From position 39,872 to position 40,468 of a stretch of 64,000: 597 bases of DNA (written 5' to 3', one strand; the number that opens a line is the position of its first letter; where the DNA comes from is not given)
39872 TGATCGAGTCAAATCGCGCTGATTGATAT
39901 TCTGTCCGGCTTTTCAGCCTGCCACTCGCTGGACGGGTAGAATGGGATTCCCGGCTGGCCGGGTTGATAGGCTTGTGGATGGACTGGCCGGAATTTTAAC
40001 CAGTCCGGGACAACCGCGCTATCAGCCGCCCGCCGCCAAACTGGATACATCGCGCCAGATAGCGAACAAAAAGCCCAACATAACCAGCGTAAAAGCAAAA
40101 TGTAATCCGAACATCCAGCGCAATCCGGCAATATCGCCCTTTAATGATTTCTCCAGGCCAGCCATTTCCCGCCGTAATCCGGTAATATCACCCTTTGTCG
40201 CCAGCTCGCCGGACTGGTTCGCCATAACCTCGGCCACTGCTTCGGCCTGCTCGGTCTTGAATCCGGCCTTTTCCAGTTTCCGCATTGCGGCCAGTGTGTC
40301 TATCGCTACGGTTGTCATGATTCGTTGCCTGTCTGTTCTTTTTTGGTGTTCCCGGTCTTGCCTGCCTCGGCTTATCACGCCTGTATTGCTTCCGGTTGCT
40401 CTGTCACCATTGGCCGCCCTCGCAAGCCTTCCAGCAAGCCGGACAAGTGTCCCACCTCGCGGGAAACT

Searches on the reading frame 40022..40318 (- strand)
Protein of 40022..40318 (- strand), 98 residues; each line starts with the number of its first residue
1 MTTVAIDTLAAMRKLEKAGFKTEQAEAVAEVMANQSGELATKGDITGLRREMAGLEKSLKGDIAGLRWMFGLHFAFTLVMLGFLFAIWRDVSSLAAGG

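Call 10: search_protein_families(library=pfam, proteins=[window:40022-40318:-], max_evalue=1)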
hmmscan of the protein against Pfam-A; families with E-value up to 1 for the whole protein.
window:40022-40318:- (98 aa): 2 families
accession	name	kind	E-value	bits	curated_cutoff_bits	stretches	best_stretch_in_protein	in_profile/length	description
PF07798.16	CCDC90-like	-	5.8e-06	26.7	33.5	1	6-34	1-29/175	Coiled-coil domain-containing protein 90-like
PF15781.12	ParE-like_toxin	-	0.027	14.9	28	0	11-49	10-47/87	ParE-like toxin of type II bacterial toxin-antitoxin system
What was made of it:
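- Closest known: DUF1640 / CCDC90-like family. Different: The Pfam score of the window protein is below the curated cut-off (26.7 vs 33.5 bits, call 10).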

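Call 28: find_homologous_proteins(query=window:40022-40318:-, max_evalue=0.001)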
Query window:40022-40318:- (98 aa): 56 proteins with E <= 0.001 among 60 candidates.
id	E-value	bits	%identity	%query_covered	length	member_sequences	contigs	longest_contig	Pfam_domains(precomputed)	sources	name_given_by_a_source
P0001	1.1e-54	200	100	100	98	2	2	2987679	PF07798.17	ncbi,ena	-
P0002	2.2e-50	187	93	100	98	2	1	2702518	PF07798.17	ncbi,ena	-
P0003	2.2e-49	183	91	100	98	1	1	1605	PF07798.17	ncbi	-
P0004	1.9e-45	171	86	100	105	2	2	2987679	PF07798.17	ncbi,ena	-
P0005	4.7e-36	141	84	87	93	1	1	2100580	PF07798.17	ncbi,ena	-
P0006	6.7e-36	140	81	100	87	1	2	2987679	PF07798.17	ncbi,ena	-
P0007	2.2e-33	132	76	100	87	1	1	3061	PF07798.17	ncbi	-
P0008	5.9e-30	121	70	98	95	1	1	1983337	PF07798.17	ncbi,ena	-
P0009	6.2e-30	121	65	99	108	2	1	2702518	PF07798.17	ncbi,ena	-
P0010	7.4e-29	118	68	100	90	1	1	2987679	PF07798.17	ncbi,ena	-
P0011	2.6e-27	113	63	99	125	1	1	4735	-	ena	-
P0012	2.7e-27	113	65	97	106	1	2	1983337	PF07798.17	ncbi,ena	-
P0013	4.0e-27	112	65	97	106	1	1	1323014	PF07798.17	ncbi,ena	-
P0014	2.2e-26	110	58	98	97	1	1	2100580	-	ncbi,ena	-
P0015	2.7e-26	110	67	99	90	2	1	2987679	PF07798.17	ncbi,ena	-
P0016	3.3e-26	109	63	97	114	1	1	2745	PF07798.17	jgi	-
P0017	4.8e-26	109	62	91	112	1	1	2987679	PF07798.17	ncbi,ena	-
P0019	3.2e-25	106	56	99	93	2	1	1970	PF07798.17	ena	-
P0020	1.5e-23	101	57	99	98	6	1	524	PF07798.17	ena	-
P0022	3.6e-23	100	55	95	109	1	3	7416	PF07798.17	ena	-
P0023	1.2e-21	95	56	86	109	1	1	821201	PF07798.17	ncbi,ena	-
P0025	7.8e-21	92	58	87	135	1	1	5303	PF07798.17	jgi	-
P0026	7.9e-21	92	53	87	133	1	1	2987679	PF07798.17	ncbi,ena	-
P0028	4.1e-20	90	56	99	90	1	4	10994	PF07798.17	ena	-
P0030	3.2e-19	87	60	82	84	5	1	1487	PF07798.17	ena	-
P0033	1.6e-18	85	56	99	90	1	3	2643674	-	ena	-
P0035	2.3e-18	84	57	95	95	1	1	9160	PF07798.17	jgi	-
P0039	8.8e-17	79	51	96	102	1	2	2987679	-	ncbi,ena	-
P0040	1.6e-16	78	54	78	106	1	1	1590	PF07798.17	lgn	-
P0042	5.3e-16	77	59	81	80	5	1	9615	PF07798.17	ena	-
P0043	8.8e-16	76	54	87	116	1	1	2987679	PF07798.17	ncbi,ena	-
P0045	3.2e-15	74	48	87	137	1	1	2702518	PF07798.17,PF04899.18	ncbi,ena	-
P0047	1.1e-14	72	40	87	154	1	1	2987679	PF07798.17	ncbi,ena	-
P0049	2.0e-14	72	37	87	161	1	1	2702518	PF07798.17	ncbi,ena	-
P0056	3.9e-7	48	86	22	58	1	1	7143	PF07798.17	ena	-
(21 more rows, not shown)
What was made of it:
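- On DUF1640 / CCDC90-like (PF07798): Many close homologues do carry a precomputed PF07798 hit (call 28).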

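Call 29: find_encoding_contigs(protein=P0001, flank=1000, max_places=4)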
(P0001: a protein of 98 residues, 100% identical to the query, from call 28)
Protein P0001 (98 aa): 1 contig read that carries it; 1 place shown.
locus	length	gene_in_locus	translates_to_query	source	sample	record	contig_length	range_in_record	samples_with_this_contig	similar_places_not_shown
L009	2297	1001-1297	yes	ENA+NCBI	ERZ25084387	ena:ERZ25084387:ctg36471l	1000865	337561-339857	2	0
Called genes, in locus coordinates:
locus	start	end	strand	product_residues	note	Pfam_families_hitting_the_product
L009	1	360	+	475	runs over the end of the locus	PF01656:CbiA, PF07685:GATase_3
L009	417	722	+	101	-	-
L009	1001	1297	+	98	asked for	PF07798:CCDC90-like (faint)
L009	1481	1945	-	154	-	PF02782:FGGY_C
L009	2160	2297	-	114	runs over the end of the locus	PF01381:HTH_3, PF13560:HTH_31 (weak)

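Call 30: find_encoding_contigs(protein=P0004, flank=10000, max_places=4)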
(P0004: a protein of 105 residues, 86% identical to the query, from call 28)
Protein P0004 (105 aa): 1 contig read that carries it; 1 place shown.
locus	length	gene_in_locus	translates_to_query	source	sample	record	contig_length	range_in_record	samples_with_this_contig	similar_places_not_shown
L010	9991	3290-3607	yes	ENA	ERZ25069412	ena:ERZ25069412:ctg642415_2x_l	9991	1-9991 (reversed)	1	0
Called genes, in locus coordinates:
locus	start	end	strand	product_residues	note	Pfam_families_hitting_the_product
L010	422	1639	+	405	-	PF00805:Pentapeptide, PF13576:Pentapeptide_3 (weak), PF25296:Decapeptide (weak), PF13576:Pentapeptide_3 (weak), PF13599:Pentapeptide_4, PF00805:Pentapeptide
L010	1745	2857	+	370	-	-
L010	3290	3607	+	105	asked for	PF07798:CCDC90-like (faint)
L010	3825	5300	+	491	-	PF01565:FAD_binding_4, PF02913:FAD-oxidase_C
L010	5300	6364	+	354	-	PF01565:FAD_binding_4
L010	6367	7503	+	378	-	PF13187:Fer4_9 (faint), PF00037:Fer4 (faint), PF12838:Fer4_7, PF13183:Fer4_8, PF13237:Fer4_10, PF13484:Fer4_16 (weak), PF13534:Fer4_17, PF02754:CCG, +1 more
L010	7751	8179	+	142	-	PF00572:Ribosomal_L13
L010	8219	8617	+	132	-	PF00380:Ribosomal_S9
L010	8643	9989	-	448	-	?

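Call 33: find_encoding_contigs(protein=P0047, flank=10000, max_places=3)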
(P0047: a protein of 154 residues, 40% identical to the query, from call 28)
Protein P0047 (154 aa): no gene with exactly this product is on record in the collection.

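Call 34: find_encoding_contigs(protein=P0039, flank=10000, max_places=3)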
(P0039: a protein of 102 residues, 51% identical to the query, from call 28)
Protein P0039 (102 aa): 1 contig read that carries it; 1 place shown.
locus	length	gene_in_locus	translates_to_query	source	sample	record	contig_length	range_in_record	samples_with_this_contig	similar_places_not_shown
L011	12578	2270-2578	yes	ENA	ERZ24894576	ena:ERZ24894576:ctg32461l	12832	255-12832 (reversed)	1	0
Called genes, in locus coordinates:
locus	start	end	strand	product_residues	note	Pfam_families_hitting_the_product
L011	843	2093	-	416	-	PF00665:rve (weak)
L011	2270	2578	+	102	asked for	-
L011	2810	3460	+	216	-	PF01870:Hjc (faint), PF26618:DUF8196 (weak)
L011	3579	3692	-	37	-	-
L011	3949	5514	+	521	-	PF09820:AAA-ATPase_like, PF08011:PDDEXK_9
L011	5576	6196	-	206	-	PF02798:GST_N, PF13417:GST_N_3, PF13409:GST_N_2, PF00043:GST_C, PF14497:GST_C_3 (faint), PF13410:GST_C_2 (weak)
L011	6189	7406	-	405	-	PF12802:MarR_2 (weak), PF00480:ROK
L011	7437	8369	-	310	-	PF00294:PfkB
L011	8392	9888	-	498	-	PF01232:Mannitol_dh, PF08125:Mannitol_dh_C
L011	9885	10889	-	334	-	PF00005:ABC_tran, PF08402:TOBE_2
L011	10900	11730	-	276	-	PF00528:BPD_transp_1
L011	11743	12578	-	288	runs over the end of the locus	PF00528:BPD_transp_1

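Call 35: find_encoding_contigs(protein=P0023, flank=10000, max_places=3)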
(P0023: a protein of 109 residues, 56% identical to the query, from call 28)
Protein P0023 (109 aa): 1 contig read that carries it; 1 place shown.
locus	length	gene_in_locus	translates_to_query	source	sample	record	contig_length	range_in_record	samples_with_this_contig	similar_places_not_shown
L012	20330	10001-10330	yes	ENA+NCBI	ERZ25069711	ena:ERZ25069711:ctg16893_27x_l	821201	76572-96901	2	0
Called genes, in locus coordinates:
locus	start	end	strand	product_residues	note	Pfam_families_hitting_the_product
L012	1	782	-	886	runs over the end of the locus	PF06808:DctM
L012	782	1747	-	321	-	PF04290:DctQ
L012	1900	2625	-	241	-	PF03480:DctP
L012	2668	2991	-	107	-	PF03480:DctP (weak)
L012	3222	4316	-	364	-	PF03492:Methyltransf_7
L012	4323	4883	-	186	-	PF01227:GTP_cyclohydroI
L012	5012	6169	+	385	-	PF13191:AAA_16, PF13401:AAA_22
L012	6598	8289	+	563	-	PF14870:PSII_BNR (faint), PF00400:WD40 (faint), PF24796:WDR55 (weak), PF24814:WD40_Prp19 (faint), PF23381:Beta-prop_IFT122_1st (faint), PF23414:Beta-prop_EML_2 (faint), PF13088:BNR_2 (faint), PF15902:Sortilin-Vps10 (faint), +2 more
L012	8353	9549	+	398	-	PF01471:PG_binding_1 (weak)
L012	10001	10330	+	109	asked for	PF07798:CCDC90-like (weak)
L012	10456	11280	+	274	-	PF10977:DUF2797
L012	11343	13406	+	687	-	PF04851:ResIII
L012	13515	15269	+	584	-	PF03602:Cons_hypoth95 (faint), PF01555:N6_N4_Mtase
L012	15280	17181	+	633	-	PF13727:CoA_binding_3 (weak), PF22674:C2185-like_N (weak), PF01073:3Beta_HSD (weak), PF01370:Epimerase, PF02719:Polysacc_synt_2, PF04321:RmlD_sub_bind (weak), PF16363:GDP_Man_Dehyd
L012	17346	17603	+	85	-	PF07704:PSK_trans_fac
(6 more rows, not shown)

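Call 51: find_encoding_contigs(protein=P0017, flank=10000, max_places=3)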
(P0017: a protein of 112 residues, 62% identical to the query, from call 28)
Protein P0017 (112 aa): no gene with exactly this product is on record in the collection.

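Call 52: find_encoding_contigs(protein=P0012, flank=10000, max_places=3)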
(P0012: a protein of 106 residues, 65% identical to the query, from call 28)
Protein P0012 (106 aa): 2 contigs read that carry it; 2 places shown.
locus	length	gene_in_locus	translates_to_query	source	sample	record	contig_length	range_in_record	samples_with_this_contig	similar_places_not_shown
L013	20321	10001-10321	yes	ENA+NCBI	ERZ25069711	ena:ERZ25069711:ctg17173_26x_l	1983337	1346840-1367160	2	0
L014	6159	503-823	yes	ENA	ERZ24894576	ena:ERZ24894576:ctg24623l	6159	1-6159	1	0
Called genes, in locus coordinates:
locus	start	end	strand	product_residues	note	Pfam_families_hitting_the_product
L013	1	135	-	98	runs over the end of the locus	-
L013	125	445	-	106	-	PF09686:Plasmid_RAQPRD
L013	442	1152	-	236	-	PF14348:DtrJ-like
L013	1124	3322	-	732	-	PF02534:T4SS-DNA_transf (faint), PF10412:TrwB_AAD_bind (faint), PF12696:TraG-D_C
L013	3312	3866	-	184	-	PF11072:DUF2859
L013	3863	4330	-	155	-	-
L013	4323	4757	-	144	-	-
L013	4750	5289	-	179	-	PF01464:SLT (weak)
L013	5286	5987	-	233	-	-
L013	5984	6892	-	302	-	-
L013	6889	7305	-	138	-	-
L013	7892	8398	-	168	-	PF12101:DUF3577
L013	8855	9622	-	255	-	PF07505:DUF5131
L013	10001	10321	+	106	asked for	PF07798:CCDC90-like (faint)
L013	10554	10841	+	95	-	PF07798:CCDC90-like (faint)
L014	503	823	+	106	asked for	PF07798:CCDC90-like (faint)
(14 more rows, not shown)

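Call 53: find_encoding_contigs(protein=P0033, flank=10000, max_places=3)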
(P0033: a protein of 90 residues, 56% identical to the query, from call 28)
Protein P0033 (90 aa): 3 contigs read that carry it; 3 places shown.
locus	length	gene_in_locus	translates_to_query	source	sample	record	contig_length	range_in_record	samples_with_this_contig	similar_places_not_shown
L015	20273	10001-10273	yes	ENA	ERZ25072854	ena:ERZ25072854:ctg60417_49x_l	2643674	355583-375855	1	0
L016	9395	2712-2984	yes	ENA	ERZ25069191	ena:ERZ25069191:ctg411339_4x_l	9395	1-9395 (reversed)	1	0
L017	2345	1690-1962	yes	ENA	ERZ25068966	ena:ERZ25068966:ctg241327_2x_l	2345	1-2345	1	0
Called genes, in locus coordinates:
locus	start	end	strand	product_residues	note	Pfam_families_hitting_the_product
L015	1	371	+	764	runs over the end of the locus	PF17764:PriA_3primeBD, PF00270:DEAD, PF04851:ResIII, PF18319:Zn_ribbon_PriA, PF00271:Helicase_C, PF18074:PriA_C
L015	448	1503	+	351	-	PF01979:Amidohydro_1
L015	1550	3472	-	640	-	PF13623:SurA_N_2, PF13624:SurA_N_3, PF13145:Rotamase_2, PF13616:Rotamase_3, PF00639:Rotamase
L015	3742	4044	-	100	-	PF18291:HU-HIG, PF00216:Bac_DNA_binding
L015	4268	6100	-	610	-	PF08298:AAA_PrkA (weak), PF00004:AAA, PF07728:AAA_5, PF22667:Lon_lid, PF05362:Lon_C, PF13541:ChlI (weak)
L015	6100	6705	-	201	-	PF02190:LON_substr_bdg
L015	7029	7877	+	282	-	PF13356:Arm-DNA-bind_3, PF14659:Phage_int_SAM_3, PF22022:Phage_int_M (weak), PF00589:Phage_integrase (weak)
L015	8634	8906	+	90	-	-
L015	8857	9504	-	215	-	-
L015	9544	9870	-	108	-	-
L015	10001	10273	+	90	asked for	-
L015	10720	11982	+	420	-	PF13701:DDE_Tnp_1_4, PF01609:DDE_Tnp_1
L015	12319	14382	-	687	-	PF03190:Thioredox_DsbH, PF13899:Thioredoxin_7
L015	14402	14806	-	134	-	-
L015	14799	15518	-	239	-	PF00230:MIP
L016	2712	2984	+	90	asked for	-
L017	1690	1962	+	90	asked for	-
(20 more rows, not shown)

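Call 56: search_protein_families(library=phrogs, proteins=[window:40022-40318:-, P0047, P0039], max_evalue=0.01)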
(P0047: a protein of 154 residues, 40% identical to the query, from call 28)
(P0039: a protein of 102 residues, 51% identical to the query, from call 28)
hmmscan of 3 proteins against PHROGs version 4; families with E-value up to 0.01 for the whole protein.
window:40022-40318:- (98 aa): 2 families
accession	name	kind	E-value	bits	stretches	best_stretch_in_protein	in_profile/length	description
phrog_17872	-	unknown function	8.9e-13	49.7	1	1-79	1-89/100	-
phrog_9415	-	unknown function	1.1e-05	26.4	1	1-59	1-62/168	-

P0047 (154 aa): 4 families
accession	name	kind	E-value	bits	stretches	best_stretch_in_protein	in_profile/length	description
phrog_17872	-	unknown function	2.1e-11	45.3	1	1-102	1-90/100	-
phrog_9415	-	unknown function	4.1e-10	40.8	1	1-99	1-92/168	-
phrog_19577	-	head and packaging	3.8e-05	24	1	28-102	106-183/378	minor head protein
phrog_1193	-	other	0.0087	17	0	44-120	7-72/76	hemolysin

P0039 (102 aa): 2 families
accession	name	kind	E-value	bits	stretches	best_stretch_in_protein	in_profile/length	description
phrog_17872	-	unknown function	3.9e-08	34.7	1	1-52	1-54/100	-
phrog_9415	-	unknown function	0.00024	22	1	1-63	1-66/168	-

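Call 57: search_protein_families(library=ncbifam, proteins=[window:40022-40318:-, P0047, P0039], max_evalue=0.01)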
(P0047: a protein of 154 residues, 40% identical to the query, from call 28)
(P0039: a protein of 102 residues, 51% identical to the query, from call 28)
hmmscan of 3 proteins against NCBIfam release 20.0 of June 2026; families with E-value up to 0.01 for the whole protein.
window:40022-40318:- (98 aa): 0 families

P0047 (154 aa): 1 family
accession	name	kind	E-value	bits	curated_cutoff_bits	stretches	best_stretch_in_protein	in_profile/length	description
NF033829.0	plas_excl_MbeD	equivalog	0.0012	19.1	60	1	119-150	36-67/69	MbeD family mobilization/exclusion protein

P0039 (102 aa): 0 families

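Call 63: search_solved_structures(query=A3, max_evalue=1, show_alignments=2)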
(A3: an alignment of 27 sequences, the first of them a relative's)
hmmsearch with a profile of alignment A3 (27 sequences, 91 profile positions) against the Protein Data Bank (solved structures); distinct sequences matched with E-value up to 1: 5.
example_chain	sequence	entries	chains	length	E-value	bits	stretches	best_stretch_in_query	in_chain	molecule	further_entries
6h9m_A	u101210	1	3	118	0.0065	20.1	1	4-64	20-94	Coiled-coil domain-containing protein 90B, mitochondrial,General control protein GCN4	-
6h9l_A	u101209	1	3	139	0.073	16.7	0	36-61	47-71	Uncharacterized protein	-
37sn_A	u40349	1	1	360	0.17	15.5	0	21-73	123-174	Bracket-shaped protein SC4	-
8vhs_A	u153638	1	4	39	0.31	14.7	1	34-62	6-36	Cu-4SCC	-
5myj_BR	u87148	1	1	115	0.47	14.1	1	7-36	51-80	50S ribosomal protein L18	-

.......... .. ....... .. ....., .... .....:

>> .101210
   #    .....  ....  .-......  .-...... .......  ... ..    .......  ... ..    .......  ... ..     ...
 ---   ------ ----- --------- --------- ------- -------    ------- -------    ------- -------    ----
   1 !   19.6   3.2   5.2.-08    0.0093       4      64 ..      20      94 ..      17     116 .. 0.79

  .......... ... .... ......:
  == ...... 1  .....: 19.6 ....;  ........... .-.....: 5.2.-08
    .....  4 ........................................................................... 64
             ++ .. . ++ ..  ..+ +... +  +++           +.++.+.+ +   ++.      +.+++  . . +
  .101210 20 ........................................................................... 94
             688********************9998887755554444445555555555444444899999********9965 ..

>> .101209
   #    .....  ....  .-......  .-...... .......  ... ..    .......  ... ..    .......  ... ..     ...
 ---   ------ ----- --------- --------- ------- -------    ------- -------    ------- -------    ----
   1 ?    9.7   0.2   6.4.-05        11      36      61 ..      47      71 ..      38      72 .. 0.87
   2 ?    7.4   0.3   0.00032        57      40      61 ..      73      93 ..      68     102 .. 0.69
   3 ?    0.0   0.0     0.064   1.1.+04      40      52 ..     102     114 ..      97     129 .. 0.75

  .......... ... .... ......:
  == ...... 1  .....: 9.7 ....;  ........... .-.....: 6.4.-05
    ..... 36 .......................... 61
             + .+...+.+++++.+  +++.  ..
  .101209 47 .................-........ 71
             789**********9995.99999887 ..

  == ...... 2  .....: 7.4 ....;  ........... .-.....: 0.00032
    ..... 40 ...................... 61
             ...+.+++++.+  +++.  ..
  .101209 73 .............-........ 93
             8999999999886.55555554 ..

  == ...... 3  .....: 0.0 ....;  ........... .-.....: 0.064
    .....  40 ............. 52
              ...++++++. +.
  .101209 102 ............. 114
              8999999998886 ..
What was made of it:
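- On DUF1640 / CCDC90-like (PF07798): A profile of 27 homologues hits 6H9M (CCDC90B head-GCN4) at E = 0.0065 over profile positions 4-64 (call 63).
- Closest known: DUF1640 / CCDC90-like family. Same: The family profile hits the CCDC90B head-GCN4 chain 6H9M (E = 0.0065, call 63).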

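Call 65: search_dna_similar(query=window:40022-40318:-, collection=plasmids, mode=protein, max_evalue=0.01, max_rows=25)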
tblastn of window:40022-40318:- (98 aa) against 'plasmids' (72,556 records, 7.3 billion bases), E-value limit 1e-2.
Records with a match: 8; places in all: 9; records where one place covers at least 80% of the query: 6.
Best place of each record, by identity: <60% 8.
By first word of the organism name: Vibrio 5; Methylomonas 1; Geobacter 1; Methylocapsa 1.
By predicted mobility (MOB-suite, as given by PLSDB): mobilizable 5; non-mobilizable 3.
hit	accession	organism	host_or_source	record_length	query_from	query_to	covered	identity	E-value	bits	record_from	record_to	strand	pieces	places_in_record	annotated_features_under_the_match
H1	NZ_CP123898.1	Methylomonas sp. UP202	pure culture,canal sediment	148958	1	75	77%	42.9%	2e-5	48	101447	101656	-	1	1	DUF1640 domain-containing protein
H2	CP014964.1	Geobacter anodireducens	-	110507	1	96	98%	33.3%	7e-3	41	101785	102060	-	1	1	hypothetical protein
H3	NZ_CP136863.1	Methylocapsa polymorpha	Shagnum peat sample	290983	1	67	68%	43.8%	2e-5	48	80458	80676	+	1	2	coiled-coil domain-containing protein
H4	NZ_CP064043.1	Vibrio parahaemolyticus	seawater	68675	1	85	87%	29.9%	1e-4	46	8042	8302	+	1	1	DUF1640 domain-containing protein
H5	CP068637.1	Vibrio parahaemolyticus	Penaeus vannamei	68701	1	85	87%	29.9%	1e-4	46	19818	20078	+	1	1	DUF1640 domain-containing protein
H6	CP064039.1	Vibrio parahaemolyticus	seawater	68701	1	85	87%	29.9%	1e-4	46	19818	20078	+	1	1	DUF1640 domain-containing protein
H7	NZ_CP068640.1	Vibrio parahaemolyticus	Penaeus vannamei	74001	1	85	87%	29.9%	1e-4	46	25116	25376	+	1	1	DUF1640 domain-containing protein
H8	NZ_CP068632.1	Vibrio parahaemolyticus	Penaeus vannamei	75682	1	85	87%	29.9%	1e-4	46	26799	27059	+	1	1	DUF1640 domain-containing protein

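Call 66: search_dna_similar(query=window:40022-40318:-, collection=phages, mode=protein, max_evalue=0.01, max_rows=15)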
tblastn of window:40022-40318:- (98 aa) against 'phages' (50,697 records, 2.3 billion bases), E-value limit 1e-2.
Records with a match: 7; places in all: 7; records where one place covers at least 80% of the query: 0.
Best place of each record, by identity: <60% 7.
By first word of the organism name: Bordetella 5; Bacteriophage 2.
By host as written in the record: Bordetella avium 5; - 2.
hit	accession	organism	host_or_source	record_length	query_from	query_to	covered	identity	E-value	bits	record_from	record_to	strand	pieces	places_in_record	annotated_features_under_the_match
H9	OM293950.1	Bordetella phage vB_BaM-IFTN1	Bordetella avium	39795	1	66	67%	39.7%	2e-5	46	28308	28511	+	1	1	hypothetical protein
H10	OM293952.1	Bordetella phage vB_BaM-IFTN3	Bordetella avium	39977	1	66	67%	39.7%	3e-5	46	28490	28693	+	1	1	hypothetical protein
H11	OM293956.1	Bordetella phage vB_BaM-IFTN7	Bordetella avium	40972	1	66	67%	39.7%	3e-5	46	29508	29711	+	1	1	hypothetical protein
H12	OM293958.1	Bordetella phage vB_BaM-IFTN9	Bordetella avium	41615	1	66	67%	39.7%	3e-5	46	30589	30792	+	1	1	hypothetical protein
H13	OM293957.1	Bordetella phage vB_BaM-IFTN8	Bordetella avium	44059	1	66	67%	39.7%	3e-5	46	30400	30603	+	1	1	hypothetical protein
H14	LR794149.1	Bacteriophage APSE-7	aphid host's whole body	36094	1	67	68%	34.2%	9e-4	42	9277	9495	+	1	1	Conserved hypothetical protein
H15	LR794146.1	Bacteriophage APSE-7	aphid host's whole body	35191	1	67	68%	34.2%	1e-3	42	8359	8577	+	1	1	Conserved hypothetical protein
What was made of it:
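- Tried and rejected: The proteins do have distant phage and plasmid relatives: phrog_17872 at E = 9e-13, and DUF1640 genes on Vibrio and Methylomonas plasmids and in Bordetella and APSE phages (calls 56, 65, 66).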

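Call 75: list_cluster_members(proteins=[P0001, P0071])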
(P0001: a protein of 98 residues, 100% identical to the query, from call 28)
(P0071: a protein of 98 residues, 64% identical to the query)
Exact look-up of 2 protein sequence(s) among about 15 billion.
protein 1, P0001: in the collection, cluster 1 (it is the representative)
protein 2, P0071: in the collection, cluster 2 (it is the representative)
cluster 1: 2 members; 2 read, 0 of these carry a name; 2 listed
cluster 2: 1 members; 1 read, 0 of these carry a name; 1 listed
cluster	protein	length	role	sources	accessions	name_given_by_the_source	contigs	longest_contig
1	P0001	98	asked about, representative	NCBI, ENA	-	-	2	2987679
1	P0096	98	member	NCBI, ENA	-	-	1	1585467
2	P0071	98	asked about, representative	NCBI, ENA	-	-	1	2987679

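Call 95: predict_structure(alignment_id=A3)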
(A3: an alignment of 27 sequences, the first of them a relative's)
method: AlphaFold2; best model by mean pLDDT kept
length: 98 residues; sequences in the alignment: 27
mean_pLDDT: 78.0   pTM: 0.38
mean pLDDT of the five models: 78.0, 75.8, 73.2, 71.6, 69.4
residues with pLDDT >= 90: 29; 70-90: 35; 50-70: 30; < 50: 4
segments of 3 or more residues with pLDDT < 50: 1-3
pLDDT, mean of each block of 10 residues (from residue 1): 56 70 71 62 75 86 93 97 94 77
secondary structure, 60 per line:
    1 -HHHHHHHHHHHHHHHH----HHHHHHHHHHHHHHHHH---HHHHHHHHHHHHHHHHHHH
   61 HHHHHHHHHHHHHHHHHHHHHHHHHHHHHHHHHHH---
elements in order: H2-17 H22-38 H42-95
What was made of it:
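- On DUF1640 / CCDC90-like (PF07798): The AF2 model has two head helices, H2-17 and H22-38 (call 95). The helix break in the model falls at residues 39-41 (call 95). Only a monomer model was made (call 95).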

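Call 97: fold_search(model_id=the predicted structure, library=pdb)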
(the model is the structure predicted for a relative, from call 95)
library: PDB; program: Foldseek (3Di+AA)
matches with E <= 10: 12; with E <= 0.001: 0
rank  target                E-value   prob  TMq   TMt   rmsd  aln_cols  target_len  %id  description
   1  4ffx_B                4.8e+00  0.16  0.34  0.08   3.0        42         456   14  Structural and Biochemical Characterization of Human Adenylosuccinate Lyase (ADSL) and the R303C ADSL Deficiency Assoc (released 2012-08-01)
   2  8bj5_A                6.6e+00  0.04  0.28  0.11   4.7        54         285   22  Imine Reductase IR007 from Amycolatopsis azurea (released 2023-09-20)
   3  7kh7_B                7.2e+00  0.11  0.35  0.12   3.8        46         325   20  Crystal structure of Staphylococcus aureus ketol-acid reductoisomerase in complex with Mg2+, NADPH, and NSC116565 (released 2021-07-14)
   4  9n0o_B                7.2e+00  0.09  0.24  0.04   3.5        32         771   22  CryoEM structure of Rv2531c dimer from Mycobacterium tuberculosis (released 2025-11-26)
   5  5nx8_D                8.4e+00  0.12  0.33  0.08   2.7        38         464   16  Crystal structure of Neanderthal Adenylosuccinate Lyase (ADSL) (released 2018-05-30)
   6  9n0o_A                8.4e+00  0.08  0.24  0.04   3.5        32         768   22  CryoEM structure of Rv2531c dimer from Mycobacterium tuberculosis (released 2025-11-26)
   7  6zsh_C                8.4e+00  0.05  0.29  0.33   6.8        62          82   22  The mechanism of activation of the actin binding protein EHBP1 by Rab8 family members (released 2020-09-02)
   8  8bj5_D                8.4e+00  0.04  0.27  0.11   4.7        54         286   22  Imine Reductase IR007 from Amycolatopsis azurea (released 2023-09-20)
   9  2j91_B                9.1e+00  0.11  0.32  0.08   2.8        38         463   16  Crystal structure of Human Adenylosuccinate Lyase in complex with AMP (released 2006-11-07)
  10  6zsj_D                9.1e+00  0.06  0.33  0.26   7.1        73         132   23  The mechanism of activation of the actin binding protein EHBP1 by Rab8 family members. (released 2020-09-02)
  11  3fdj                  9.9e+00  0.10  0.23  0.08   1.2        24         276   17  The structure of a DegV family protein from Eubacterium eligens. (released 2009-02-03)
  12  4cvd                  9.9e+00  0.05  0.21  0.36   6.4        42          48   19  Crystal structure of the central repeat of cell wall binding module of Cpl7 (released 2015-04-08)
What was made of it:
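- On DUF1640 / CCDC90-like (PF07798): Foldseek against the PDB gave no significant match (call 97).
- Tried and rejected: Nothing significant (call 97).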
